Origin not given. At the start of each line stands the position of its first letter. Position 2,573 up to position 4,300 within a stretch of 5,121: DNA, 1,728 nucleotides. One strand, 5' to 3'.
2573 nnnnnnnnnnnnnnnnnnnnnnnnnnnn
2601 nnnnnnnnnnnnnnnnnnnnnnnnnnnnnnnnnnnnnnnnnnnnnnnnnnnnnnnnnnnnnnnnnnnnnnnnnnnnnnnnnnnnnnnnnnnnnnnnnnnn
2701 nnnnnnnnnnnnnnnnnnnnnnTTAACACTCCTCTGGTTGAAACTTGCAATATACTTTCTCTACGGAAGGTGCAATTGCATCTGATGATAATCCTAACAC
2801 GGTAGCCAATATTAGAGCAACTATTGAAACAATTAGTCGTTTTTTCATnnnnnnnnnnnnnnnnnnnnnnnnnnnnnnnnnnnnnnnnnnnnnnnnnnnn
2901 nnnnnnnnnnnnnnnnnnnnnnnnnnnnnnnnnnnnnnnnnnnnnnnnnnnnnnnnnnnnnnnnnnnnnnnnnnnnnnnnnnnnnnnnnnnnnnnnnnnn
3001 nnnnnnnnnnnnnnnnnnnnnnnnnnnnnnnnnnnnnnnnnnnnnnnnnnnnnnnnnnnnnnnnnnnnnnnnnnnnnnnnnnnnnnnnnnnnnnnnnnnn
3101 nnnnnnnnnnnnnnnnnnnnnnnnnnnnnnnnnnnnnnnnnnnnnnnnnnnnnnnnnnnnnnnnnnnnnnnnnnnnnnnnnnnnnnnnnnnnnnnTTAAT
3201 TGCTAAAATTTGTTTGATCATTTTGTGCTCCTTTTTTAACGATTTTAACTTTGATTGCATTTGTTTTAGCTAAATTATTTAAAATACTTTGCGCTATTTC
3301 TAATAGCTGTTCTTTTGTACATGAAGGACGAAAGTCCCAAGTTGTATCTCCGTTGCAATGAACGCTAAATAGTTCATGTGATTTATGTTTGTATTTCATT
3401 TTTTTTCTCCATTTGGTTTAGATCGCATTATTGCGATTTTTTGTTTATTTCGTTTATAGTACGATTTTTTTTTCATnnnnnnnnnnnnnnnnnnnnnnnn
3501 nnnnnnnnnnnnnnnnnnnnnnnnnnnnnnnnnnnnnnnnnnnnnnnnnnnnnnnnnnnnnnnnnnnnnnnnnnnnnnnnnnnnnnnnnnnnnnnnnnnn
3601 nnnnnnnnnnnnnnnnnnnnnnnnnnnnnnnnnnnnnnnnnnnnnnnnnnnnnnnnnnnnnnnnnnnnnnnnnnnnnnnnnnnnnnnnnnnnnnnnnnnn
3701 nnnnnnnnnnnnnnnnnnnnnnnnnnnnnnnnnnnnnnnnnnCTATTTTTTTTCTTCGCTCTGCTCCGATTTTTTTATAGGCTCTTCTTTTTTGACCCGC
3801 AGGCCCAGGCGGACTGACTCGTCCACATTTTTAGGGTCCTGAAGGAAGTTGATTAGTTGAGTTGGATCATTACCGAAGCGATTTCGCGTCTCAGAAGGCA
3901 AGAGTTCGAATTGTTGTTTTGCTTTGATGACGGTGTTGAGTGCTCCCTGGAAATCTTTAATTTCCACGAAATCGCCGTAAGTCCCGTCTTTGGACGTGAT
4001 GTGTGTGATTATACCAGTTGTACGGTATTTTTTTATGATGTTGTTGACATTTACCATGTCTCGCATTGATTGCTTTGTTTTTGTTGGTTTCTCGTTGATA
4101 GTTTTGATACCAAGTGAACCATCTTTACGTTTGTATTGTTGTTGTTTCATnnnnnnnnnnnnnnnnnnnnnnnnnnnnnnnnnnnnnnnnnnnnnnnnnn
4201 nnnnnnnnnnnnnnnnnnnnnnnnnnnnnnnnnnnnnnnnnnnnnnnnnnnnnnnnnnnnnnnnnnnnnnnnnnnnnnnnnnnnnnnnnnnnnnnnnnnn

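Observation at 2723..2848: Unannotated 41-aa signal-anchor peptide wedged between VP5 and VP8: candidate lysis or exclusion factor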

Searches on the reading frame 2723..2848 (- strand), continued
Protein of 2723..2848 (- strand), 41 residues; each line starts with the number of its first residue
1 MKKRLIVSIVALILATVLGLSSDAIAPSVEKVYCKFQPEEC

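Call 96: fold_search(model_id=the predicted structure, library=viral)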
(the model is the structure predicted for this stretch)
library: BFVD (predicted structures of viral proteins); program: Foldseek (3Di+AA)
matches with E <= 10: 36; with E <= 0.001: 0
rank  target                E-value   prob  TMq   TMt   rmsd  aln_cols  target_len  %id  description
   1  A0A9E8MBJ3            2.5e+00  0.69  0.80  0.29   1.5        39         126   26  (no name in the UniProt tables at hand)
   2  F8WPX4                2.9e+00  0.66  0.78  0.33   1.1        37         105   22  (no name in the UniProt tables at hand)
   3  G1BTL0                3.3e+00  0.38  0.66  0.29   2.0        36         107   19  DNA-binding phage zinc finger domain-containing protein [Mycobacterium phage RockyHorror]
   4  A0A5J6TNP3            3.6e+00  0.54  0.77  0.59   2.3        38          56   18  Uncharacterized protein [Mycobacterium phage DyoEdafos]
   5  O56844                4.1e+00  0.63  0.72  0.66   0.6        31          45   22  Uncharacterized protein [Fibrovirus fs1]
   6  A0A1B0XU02            4.1e+00  0.57  0.79  0.15   0.9        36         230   17  (no name in the UniProt tables at hand)
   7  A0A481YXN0            4.1e+00  0.21  0.51  0.23   2.3        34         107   20  Uncharacterized protein [Marseillevirus LCMAC201]
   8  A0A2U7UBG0            4.7e+00  0.08  0.38  0.05   3.0        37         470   27  Uncharacterized protein [Pandoravirus neocaledonia]
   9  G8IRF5                5.0e+00  0.41  0.78  0.80   1.9        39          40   10  Uncharacterized protein [Mycobacterium phage Saintus]
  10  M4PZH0                5.0e+00  0.23  0.63  0.14   2.8        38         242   24  (no name in the UniProt tables at hand)
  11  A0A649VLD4            5.0e+00  0.20  0.54  0.16   2.9        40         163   22  (no name in the UniProt tables at hand)
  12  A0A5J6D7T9            5.0e+00  0.12  0.49  0.13   2.4        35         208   23  (no name in the UniProt tables at hand)
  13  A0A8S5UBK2            5.3e+00  0.35  0.60  0.76   0.8        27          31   11  Uncharacterized protein [Podoviridae sp. ctZkC8]
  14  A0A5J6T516            5.3e+00  0.16  0.56  0.32   3.8        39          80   15  (no name in the UniProt tables at hand)
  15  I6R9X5                5.7e+00  0.33  0.72  0.57   1.4        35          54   23  (no name in the UniProt tables at hand)
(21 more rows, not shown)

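Call 98: search_dna_similar(query=P0018, collection=phages, mode=protein, max_evalue=10, max_rows=10)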
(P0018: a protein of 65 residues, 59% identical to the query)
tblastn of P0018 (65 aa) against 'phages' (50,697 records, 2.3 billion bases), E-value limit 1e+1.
Records with a match: 18; places in all: 18; records where one place covers at least 80% of the query: 0.
Best place of each record, by identity: <60% 18.
By first word of the organism name: Yersinia 11; Klebsiella 7.
By host as written in the record: Yersinia enterocolitica 11; Klebsiella pneumoniae 2; Klebsiella variicola 2; Klebsiella pneumoniae B12 1; Klebsiella oxytoca 1; Klebsiella pneumoniae K27 (capsular type) 1.
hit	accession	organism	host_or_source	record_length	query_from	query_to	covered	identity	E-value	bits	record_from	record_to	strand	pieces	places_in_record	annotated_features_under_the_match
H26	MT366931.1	Yersinia phage vB_YenM_12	Yersinia enterocolitica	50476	21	60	62%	47.5%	2e+0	31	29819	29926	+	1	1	hypothetical protein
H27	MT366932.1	Yersinia phage vB_YenM_22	Yersinia enterocolitica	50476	21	60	62%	47.5%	2e+0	31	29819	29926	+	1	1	hypothetical protein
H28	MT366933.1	Yersinia phage vB_YenM_25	Yersinia enterocolitica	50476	21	60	62%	47.5%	2e+0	31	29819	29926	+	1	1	hypothetical protein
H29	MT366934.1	Yersinia phage vB_YenM_27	Yersinia enterocolitica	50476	21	60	62%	47.5%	2e+0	31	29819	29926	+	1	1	hypothetical protein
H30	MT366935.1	Yersinia phage vB_YenM_39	Yersinia enterocolitica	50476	21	60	62%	47.5%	2e+0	31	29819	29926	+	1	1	hypothetical protein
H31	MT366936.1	Yersinia phage vB_YenM_126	Yersinia enterocolitica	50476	21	60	62%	47.5%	2e+0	31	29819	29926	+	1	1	hypothetical protein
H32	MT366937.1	Yersinia phage vB_YenM_526-1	Yersinia enterocolitica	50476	21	60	62%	47.5%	2e+0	31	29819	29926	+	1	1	hypothetical protein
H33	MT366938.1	Yersinia phage vB_YenM_526-2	Yersinia enterocolitica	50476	21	60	62%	47.5%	2e+0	31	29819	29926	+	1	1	hypothetical protein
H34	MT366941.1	Yersinia phage vB_YenM_574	Yersinia enterocolitica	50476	21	60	62%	47.5%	2e+0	31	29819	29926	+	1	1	hypothetical protein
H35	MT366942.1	Yersinia phage vB_YenM_636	Yersinia enterocolitica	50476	21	60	62%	47.5%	2e+0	31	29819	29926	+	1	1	hypothetical protein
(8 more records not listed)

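Call 99: find_encoding_contigs(protein=P0019, flank=5000, max_places=1)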
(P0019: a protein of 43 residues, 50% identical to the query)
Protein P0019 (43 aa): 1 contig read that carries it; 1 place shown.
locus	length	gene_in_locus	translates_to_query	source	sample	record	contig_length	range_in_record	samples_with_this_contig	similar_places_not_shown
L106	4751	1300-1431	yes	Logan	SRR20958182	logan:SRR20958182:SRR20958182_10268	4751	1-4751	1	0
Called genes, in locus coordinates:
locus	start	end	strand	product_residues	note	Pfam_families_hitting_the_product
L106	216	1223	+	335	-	PF23343:REP_ORF2-G2P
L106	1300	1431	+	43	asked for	-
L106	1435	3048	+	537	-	PF02305:Phage_F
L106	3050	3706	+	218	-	-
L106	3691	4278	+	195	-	PF09675:Chlamy_scaf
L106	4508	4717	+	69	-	-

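Call 100: find_encoding_contigs(protein=P0006, flank=5000, max_places=1)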
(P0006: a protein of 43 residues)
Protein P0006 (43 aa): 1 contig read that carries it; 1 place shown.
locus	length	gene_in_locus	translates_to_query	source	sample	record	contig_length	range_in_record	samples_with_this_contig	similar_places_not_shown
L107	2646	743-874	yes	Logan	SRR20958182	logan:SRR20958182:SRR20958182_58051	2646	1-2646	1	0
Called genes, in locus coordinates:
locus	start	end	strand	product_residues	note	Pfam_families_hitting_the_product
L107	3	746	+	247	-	?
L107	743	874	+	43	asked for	-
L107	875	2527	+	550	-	PF02305:Phage_F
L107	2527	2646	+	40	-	?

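Call 101: get_annotated_region(hit=H26, flank=4000)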
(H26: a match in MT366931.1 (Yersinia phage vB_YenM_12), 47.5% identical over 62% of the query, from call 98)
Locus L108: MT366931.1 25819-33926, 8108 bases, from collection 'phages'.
description: Yersinia phage vB_YenM_12, complete genome.
organism: Yersinia phage vB_YenM_12 (NCBI taxid 2736208)
taxonomy: Viruses; Duplodnaviria; Heunggongvirae; Uroviricota; Caudoviricetes
host: Yersinia enterocolitica; source: -; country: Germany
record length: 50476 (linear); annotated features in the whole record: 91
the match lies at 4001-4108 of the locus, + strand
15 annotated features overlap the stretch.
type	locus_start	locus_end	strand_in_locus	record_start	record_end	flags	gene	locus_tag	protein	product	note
CDS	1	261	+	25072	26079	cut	-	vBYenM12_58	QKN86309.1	major capsid protein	-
CDS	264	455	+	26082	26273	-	-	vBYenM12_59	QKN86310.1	hypothetical protein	-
CDS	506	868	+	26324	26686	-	-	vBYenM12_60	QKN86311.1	head completion adaptor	-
CDS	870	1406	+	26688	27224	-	-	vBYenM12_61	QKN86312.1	neck protein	-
CDS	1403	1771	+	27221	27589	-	-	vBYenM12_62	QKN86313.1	hypothetical protein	-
CDS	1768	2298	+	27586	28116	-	-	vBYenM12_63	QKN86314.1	hypothetical protein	-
CDS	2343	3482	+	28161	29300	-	-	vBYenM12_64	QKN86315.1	tail sheath protein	-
CDS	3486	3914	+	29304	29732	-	-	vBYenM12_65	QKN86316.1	hypothetical protein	-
CDS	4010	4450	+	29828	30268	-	-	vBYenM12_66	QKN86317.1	hypothetical protein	-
CDS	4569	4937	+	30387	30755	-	-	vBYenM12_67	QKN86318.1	hypothetical protein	-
CDS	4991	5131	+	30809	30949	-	-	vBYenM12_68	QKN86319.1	hypothetical protein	-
CDS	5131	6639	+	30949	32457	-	-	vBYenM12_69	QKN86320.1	tail tape measure protein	-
CDS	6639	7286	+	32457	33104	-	-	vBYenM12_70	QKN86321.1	hypothetical protein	-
CDS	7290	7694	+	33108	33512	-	-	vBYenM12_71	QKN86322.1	hypothetical protein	-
CDS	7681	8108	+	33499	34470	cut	-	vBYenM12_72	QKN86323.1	hypothetical protein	-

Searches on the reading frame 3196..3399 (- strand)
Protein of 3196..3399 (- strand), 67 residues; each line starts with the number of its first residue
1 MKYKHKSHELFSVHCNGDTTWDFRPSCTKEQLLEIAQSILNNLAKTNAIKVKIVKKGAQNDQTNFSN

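Call 5: search_protein_families(library=pfam, proteins=[window:3196-3399:-], max_evalue=0.1)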
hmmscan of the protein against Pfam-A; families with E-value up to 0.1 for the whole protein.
window:3196-3399:- (67 aa): 1 family
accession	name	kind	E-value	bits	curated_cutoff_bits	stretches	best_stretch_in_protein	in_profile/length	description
PF16244.11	DUF4901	-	0.089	13.3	27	1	8-65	57-115/148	YcdB, YcdC repeated domain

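Call 6: search_protein_families(library=phrogs, proteins=[window:3196-3399:-], max_evalue=1)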
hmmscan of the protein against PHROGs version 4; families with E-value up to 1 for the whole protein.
window:3196-3399:- (67 aa): 1 family
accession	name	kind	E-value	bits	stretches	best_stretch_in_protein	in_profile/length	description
phrog_37815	-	unknown function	0.037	15.6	1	16-63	14-62/106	-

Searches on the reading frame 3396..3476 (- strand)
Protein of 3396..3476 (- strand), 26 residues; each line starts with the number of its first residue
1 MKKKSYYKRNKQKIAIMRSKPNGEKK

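Call 5: search_protein_families(library=pfam, proteins=[window:3396-3476:-], max_evalue=0.1)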
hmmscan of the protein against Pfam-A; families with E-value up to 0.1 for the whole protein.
window:3396-3476:- (26 aa): 0 families

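Call 6: search_protein_families(library=phrogs, proteins=[window:3396-3476:-], max_evalue=1)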
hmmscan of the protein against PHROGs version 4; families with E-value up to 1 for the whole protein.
window:3396-3476:- (26 aa): 1 family
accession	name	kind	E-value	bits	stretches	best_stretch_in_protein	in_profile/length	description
phrog_16291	-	unknown function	0.33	12.4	1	1-23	1-24/61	-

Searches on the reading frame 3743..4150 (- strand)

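Call 5: search_protein_families(library=pfam, proteins=[window:3743-4150:-], max_evalue=0.1)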
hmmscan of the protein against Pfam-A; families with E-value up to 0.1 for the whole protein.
window:3743-4150:- (135 aa): 1 family
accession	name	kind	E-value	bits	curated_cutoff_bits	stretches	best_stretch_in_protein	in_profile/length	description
PF09675.16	Chlamy_scaf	-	1.5e-35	122.7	25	1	6-133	3-130/134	Chlamydia-phage Chp2 scaffold (Chlamy_scaf)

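Call 6: search_protein_families(library=phrogs, proteins=[window:3743-4150:-], max_evalue=1)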
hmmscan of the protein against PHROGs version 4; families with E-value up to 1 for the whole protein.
window:3743-4150:- (135 aa): 3 families
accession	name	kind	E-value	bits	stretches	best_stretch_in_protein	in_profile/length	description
phrog_1642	-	head and packaging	3.7e-37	128.6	1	16-134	19-135/152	virion structural protein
phrog_24439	-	head and packaging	0.1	13.8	1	70-101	19-50/82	virion structural protein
phrog_36837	-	unknown function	0.12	13.1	1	29-85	9-66/71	-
